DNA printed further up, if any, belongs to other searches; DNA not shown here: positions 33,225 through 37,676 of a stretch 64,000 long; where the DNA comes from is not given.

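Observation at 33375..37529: A 1,384-aa protein joining a TadE-type pseudopilin leader to nine Calx-beta-like modules, with no tad locus nearby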

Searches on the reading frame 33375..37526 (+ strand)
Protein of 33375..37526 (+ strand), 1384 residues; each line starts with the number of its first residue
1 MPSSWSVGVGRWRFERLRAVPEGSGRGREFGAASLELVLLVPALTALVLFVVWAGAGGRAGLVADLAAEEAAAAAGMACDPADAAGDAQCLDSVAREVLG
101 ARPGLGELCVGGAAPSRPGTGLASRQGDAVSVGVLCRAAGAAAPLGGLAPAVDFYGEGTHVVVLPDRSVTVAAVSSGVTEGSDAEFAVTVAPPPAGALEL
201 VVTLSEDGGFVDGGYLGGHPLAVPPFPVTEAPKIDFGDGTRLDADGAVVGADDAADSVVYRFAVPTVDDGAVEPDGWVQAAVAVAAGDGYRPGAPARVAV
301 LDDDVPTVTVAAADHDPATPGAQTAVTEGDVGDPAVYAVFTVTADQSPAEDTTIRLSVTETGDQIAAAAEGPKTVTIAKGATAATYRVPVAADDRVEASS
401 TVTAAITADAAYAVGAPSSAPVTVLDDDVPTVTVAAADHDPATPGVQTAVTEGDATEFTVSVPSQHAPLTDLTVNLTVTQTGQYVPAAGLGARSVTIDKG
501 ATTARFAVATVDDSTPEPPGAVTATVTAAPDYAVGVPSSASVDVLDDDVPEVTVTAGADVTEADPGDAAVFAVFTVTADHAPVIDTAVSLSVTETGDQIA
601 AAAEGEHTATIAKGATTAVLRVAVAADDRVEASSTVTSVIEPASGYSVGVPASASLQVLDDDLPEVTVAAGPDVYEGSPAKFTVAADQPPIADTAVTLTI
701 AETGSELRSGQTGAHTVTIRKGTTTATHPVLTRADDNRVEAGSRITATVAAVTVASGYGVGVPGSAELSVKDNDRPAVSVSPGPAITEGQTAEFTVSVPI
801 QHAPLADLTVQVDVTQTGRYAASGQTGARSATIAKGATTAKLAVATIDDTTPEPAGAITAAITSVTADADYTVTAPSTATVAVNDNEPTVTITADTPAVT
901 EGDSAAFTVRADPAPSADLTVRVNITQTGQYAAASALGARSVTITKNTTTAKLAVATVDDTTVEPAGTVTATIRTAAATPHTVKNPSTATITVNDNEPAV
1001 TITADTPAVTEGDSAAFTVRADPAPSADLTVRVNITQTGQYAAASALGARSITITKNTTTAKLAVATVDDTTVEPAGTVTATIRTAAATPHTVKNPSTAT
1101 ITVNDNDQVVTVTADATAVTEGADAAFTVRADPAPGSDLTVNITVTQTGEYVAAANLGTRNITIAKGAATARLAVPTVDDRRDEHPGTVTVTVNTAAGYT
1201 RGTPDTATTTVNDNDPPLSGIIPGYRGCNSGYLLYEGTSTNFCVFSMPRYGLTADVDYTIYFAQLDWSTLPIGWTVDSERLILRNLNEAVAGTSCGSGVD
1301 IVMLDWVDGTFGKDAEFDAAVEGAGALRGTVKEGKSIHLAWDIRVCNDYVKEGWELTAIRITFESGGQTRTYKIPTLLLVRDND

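Call 5: search_protein_families(library=pfam, proteins=[window:33375-37526:+], max_evalue=1)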
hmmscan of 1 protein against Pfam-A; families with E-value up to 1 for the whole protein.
window:33375-37526:+ (1384 aa): 6 families
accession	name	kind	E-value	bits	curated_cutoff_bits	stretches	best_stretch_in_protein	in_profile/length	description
PF20579.4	LapA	-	4.2e-06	27.5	27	2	664-753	3-78/99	LapA domain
PF03160.20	Calx-beta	-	7.4e-06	26.4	27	0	885-996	3-118/119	Calx-beta domain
PF13927.12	Ig_3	-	0.0015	19.5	30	0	888-926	2-40/78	Immunoglobulin domain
PF05751.16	FixH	-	0.0058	17.1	23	1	1052-1169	18-141/150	FixH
PF20258.4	tRNA_Me_trans_C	-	0.016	16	20.6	0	985-1017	32-65/77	Aminomethyltransferase beta-barrel domain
PF07811.17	TadE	-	0.022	15.3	22.9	1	31-72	1-42/43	TadE-like protein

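Call 6: search_protein_families(library=ncbifam, proteins=[window:33375-37526:+], max_evalue=1)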
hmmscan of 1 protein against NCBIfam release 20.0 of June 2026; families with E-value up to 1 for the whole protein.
window:33375-37526:+ (1384 aa): 1 family
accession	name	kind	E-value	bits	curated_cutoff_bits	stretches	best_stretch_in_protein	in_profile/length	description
NF052529.1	PG_M23_Pgp6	exception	0.25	10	600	0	987-1037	131-181/452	peptidoglycan metallopeptidase Pgp6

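Call 9: find_homologous_proteins(query=window:33375-37526:+)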
Query window:33375-37526:+ (1384 aa): 378 proteins with E <= 0.001 among 8000 candidates; the best 120 are listed.
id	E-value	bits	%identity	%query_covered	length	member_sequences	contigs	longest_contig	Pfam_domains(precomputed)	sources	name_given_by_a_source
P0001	0.0e+0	2853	99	100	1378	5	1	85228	PF20579.5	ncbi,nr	ncbi:MAG: hypothetical protein OXL98_07655 [Acidimicrobiaceae bacterium]|nr:hypothetical protein [Ac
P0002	8.0e-204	698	36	76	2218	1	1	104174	-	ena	-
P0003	1.6e-201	691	40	78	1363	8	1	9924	PF20579.5,PF03160.21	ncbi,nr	ncbi:MAG: hypothetical protein OXC58_00130 [Acidimicrobiaceae bacterium]|nr:hypothetical protein [Ac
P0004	1.2e-200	688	34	76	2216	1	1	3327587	-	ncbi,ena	-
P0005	1.5e-157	545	41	73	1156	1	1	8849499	PF20579.5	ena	-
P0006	1.6e-157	545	33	66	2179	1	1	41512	PF03160.21,PF25850.1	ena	-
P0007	1.6e-153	532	37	66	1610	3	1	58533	-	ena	-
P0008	7.0e-147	510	34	76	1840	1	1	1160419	PF20579.5,PF03160.21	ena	-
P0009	2.1e-138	481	39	73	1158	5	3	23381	PF20579.5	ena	-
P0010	1.3e-134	469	34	75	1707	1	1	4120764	PF03160.21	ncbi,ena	-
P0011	1.7e-134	469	35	76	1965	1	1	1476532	PF00028.24,PF07995.18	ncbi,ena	-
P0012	1.5e-130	455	36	69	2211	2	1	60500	PF20579.5,PF03160.21,PF00041.28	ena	-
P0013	1.8e-129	452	42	24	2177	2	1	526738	PF01326.25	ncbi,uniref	ncbi:PEP/pyruvate-binding domain-containing protein [Candidatus Poriferisodalis sp.]|uniref:PEP/pyru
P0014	7.9e-129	450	37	55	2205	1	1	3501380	PF20579.5,PF03160.21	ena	-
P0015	3.6e-127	444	34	64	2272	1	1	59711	PF01483.28,PF00082.28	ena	-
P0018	2.1e-115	405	37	47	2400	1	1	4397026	PF03160.21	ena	-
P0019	1.0e-113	400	36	62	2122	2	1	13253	PF20579.5,PF03160.21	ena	-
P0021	4.1e-107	378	35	78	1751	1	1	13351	PF03160.21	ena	-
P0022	5.9e-107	377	40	34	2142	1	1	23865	PF17963.8,PF03160.21,PF05345.19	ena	-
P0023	7.1e-107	377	31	76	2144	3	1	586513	PF03160.21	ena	-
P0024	1.4e-106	376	35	67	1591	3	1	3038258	PF20579.5,PF03160.21,PF01326.25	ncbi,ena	-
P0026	4.2e-105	371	36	48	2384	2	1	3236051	PF16132.12,PF03160.21,PF08522.17,PF27624.1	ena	-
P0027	7.2e-105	370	32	76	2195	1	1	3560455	PF20579.5,PF03160.21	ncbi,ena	-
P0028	4.4e-104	368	33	57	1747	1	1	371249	PF03160.21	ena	-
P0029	1.7e-103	366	31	74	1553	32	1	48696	PF20579.5,PF03160.21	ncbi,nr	ncbi:MAG: hypothetical protein F4Y76_10725 [Acidimicrobiales bacterium]|nr:hypothetical protein [Aci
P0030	1.6e-102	363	35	63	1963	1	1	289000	PF03160.21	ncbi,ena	-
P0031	3.1e-101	358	38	40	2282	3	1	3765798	PF20495.4,PF03160.21,PF01483.28,PF00082.28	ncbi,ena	-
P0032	5.6e-99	351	46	31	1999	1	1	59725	PF03160.21,PF00041.28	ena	-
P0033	7.3e-98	347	35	62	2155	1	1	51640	PF03160.21,PF01326.25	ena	-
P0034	2.0e-97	346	35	38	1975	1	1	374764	PF03160.21,PF01326.25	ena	-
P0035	3.4e-97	345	36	76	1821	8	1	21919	PF03160.21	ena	-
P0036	1.2e-96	343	39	40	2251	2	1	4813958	PF03160.21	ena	-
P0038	2.9e-96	342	33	64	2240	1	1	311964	PF20579.5,PF03160.21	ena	-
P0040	1.4e-95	340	32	44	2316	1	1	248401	PF15780.12,PF03160.21,PF01326.25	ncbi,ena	-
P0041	2.6e-95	339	41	31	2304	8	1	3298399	PF03160.21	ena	-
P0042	5.5e-93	331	35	40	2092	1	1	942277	PF07703.21,PF03160.21,PF00082.28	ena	-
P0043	6.3e-93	331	40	26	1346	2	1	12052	PF03160.21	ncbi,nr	ncbi:MAG: hypothetical protein OXG67_12585 [bacterium]|nr:hypothetical protein [bacterium]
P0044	6.4e-93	331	34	61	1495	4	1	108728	PF03160.21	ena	-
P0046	4.3e-92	328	44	24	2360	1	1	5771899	PF16132.12,PF03160.21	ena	-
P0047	1.1e-91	327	32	65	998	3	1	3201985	PF20579.5,PF03160.21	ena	-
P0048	1.1e-91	327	34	47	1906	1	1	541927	PF20579.5,PF03160.21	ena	-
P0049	1.6e-91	326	33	68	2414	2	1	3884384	PF03160.21,PF01483.28,PF00082.28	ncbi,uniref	ncbi:S8 family serine peptidase [Candidatus Poriferisocius sp.]|uniref:S8 family serine peptidase n=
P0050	1.4e-90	323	34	63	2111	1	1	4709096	PF20579.5,PF03160.21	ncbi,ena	-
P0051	1.0e-89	320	28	74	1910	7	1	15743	PF03160.21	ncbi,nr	ncbi:MAG: hypothetical protein OXI29_13355, partial [bacterium]|nr:hypothetical protein [bacterium]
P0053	2.4e-89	319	31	65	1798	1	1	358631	PF20579.5,PF03160.21,PF16397.11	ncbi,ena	-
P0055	9.3e-89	317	34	58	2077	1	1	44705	PF03160.21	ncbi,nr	ncbi:MAG: hypothetical protein OXG30_05300, partial [bacterium]|nr:hypothetical protein [bacterium]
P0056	1.0e-88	317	40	34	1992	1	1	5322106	PF03160.21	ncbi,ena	-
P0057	1.2e-88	317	35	48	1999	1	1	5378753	PF20579.5,PF13927.13,PF03160.21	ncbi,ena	-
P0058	4.9e-88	315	31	65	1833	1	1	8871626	PF20579.5,PF03160.21,PF16397.11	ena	-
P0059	5.2e-88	315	33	63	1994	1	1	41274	PF07703.21,PF20579.5,PF13927.13,PF03160.21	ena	-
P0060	7.5e-88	314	34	51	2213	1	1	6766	PF03160.21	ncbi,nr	ncbi:MAG: hypothetical protein OXP08_12985, partial [bacterium]|nr:hypothetical protein [bacterium]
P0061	1.0e-87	314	45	21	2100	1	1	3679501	PF03160.21,PF01326.25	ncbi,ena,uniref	ncbi:PEP/pyruvate-binding domain-containing protein [Candidatus Poriferisodalis sp.]|uniref:PEP/pyru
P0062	1.5e-87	313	38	35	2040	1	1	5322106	PF03160.21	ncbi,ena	-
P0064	1.4e-86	310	40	34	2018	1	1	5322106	PF03160.21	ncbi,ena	-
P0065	1.5e-86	310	32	76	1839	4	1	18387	PF15780.12,PF23141.2,PF03160.21,PF00041.28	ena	-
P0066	7.3e-86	307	46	23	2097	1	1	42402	PF03160.21,PF01326.25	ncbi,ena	-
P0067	2.0e-85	306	33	55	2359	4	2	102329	PF03160.21,PF00082.28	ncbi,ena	-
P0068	2.1e-85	306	34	56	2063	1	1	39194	PF20579.5,PF03160.21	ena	-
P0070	3.5e-85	305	38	32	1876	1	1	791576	PF20579.5,PF03160.21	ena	-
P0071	5.3e-85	305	30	64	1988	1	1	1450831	PF20579.5,PF03160.21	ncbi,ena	-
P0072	7.6e-85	304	35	33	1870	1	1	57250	PF03160.21,PF00082.28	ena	-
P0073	7.4e-84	301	41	24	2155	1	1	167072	PF03160.21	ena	-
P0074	8.2e-84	301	30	48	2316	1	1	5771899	PF20579.5,PF03160.21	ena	-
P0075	8.2e-84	301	31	75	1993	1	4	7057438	PF20579.5,PF03160.21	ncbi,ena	-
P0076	1.1e-83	300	33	70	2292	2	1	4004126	PF20579.5,PF03160.21,PF01483.28,PF00082.28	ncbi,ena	-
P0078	1.5e-83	300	36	69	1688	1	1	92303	PF07703.21,PF03160.21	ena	-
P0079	5.6e-83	298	30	70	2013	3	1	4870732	PF20579.5,PF13927.13,PF03160.21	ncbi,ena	-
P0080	1.0e-82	297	29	56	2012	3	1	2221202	PF03160.21,PF16397.11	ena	-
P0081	1.1e-82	297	31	58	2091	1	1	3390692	PF03160.21,PF17766.8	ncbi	-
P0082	1.3e-82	297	31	76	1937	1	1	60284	PF20579.5,PF03160.21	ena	-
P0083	9.4e-82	294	30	64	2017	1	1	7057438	PF20579.5,PF03160.21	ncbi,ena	-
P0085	3.9e-80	288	37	54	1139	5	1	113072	PF03160.21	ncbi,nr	ncbi:MAG: hypothetical protein F4Z89_00655 [Acidimicrobiaceae bacterium]|nr:hypothetical protein [Ac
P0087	4.3e-79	285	36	45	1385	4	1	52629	PF03160.21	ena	-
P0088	1.9e-78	283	32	58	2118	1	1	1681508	PF03160.21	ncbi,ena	-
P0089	2.9e-78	282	36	47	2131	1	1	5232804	PF03160.21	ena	-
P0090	5.1e-78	281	34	62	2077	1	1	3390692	PF03160.21,PF00041.28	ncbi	-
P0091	1.0e-77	280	33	64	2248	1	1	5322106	PF20579.5,PF03160.21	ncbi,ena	-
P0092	1.1e-77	280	33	66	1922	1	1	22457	PF20579.5,PF03160.21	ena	-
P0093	2.1e-77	279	33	66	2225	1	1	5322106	PF20579.5,PF03160.21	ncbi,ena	-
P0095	4.0e-77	278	34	65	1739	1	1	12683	PF20579.5,PF03160.21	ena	-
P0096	7.2e-77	278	37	40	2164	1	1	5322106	PF20579.5,PF03160.21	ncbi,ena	-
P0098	2.0e-75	273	32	65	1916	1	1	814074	PF03160.21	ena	-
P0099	3.2e-75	272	29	66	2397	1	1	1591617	PF20579.5,PF13927.13,PF03160.21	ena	-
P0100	3.8e-75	272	30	76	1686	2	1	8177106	PF20579.5,PF03160.21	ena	-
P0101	4.0e-75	272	33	66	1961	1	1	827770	PF20579.5,PF03160.21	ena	-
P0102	7.0e-75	271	29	69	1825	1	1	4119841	PF20579.5,PF03160.21,PF03797.26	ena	-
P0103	1.5e-74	270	30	45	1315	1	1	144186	PF03160.21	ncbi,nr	ncbi:MAG: hypothetical protein OXG30_09945, partial [bacterium]|nr:hypothetical protein [bacterium]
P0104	1.8e-74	270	36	22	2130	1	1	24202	PF23598.2,PF13306.13,PF03160.21,PF12799.14,PF13855.13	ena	-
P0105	2.2e-74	269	36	40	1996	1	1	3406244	PF20579.5,PF03160.21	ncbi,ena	-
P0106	4.3e-73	265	32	66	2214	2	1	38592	PF20579.5,PF03160.21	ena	-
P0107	4.5e-73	265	32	64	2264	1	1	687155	PF20579.5,PF03160.21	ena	-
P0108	8.0e-73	264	37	40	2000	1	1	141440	PF20579.5,PF03160.21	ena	-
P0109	2.2e-72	263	36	56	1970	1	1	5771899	PF17735.8,PF03160.21,PF16397.11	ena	-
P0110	2.2e-72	263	37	40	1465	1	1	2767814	PF20579.5,PF03160.21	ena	-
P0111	2.7e-72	262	34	47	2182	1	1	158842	PF03160.21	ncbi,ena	-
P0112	3.7e-72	262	39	40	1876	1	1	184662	PF03160.21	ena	-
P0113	3.8e-72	262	34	62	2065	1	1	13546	PF03160.21,PF01326.25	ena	-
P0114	3.8e-72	262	37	45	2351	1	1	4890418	PF03160.21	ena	-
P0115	1.9e-71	260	45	24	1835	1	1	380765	PF03160.21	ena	-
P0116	3.6e-71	259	34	64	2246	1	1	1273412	PF20579.5,PF03160.21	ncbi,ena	-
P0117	4.2e-71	259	38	40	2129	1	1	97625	PF03160.21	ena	-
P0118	9.4e-71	257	30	76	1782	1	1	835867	PF16132.12,PF03160.21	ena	-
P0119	1.9e-70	256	44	24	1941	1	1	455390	PF20579.5,PF03160.21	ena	-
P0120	2.8e-70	256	31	54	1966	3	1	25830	PF20579.5,PF03160.21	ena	-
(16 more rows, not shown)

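Call 29: find_encoding_contigs(protein=P0005, flank=10000, max_places=2)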
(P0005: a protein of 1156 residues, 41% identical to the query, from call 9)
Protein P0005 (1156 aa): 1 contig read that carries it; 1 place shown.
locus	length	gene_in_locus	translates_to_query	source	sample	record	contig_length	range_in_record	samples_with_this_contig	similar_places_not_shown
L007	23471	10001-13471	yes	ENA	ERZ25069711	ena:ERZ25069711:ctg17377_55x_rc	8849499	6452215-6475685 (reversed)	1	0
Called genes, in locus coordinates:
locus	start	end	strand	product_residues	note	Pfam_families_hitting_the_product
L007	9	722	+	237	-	PF00215:OMPdecase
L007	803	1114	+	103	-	PF22525:H2TH_5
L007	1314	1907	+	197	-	PF00625:Guanylate_kin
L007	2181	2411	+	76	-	-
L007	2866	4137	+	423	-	-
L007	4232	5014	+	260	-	-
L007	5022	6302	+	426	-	PF00437:T2SSE, PF13191:AAA_16 (weak)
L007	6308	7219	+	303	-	PF00482:T2SSF (weak)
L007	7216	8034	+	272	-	-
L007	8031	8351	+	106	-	-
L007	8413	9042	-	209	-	-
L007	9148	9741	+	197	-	-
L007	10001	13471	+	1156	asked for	PF20579:LapA (faint)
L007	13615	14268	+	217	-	-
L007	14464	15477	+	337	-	PF08843:AbiEii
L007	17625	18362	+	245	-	PF01478:Peptidase_A24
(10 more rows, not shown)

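Call 30: find_encoding_contigs(protein=P0003, flank=10000, max_places=2)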
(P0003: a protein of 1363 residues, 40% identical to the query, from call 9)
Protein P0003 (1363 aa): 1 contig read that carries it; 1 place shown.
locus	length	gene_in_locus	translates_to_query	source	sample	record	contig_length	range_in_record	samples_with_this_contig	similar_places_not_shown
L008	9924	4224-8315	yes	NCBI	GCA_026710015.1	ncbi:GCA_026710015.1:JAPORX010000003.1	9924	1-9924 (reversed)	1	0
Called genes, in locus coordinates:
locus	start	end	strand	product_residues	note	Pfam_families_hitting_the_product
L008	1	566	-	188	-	?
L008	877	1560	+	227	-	-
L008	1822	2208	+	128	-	-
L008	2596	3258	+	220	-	PF01478:Peptidase_A24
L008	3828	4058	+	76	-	-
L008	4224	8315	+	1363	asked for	PF03160:Calx-beta (faint), PF20579:LapA (weak)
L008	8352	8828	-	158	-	-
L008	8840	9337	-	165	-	-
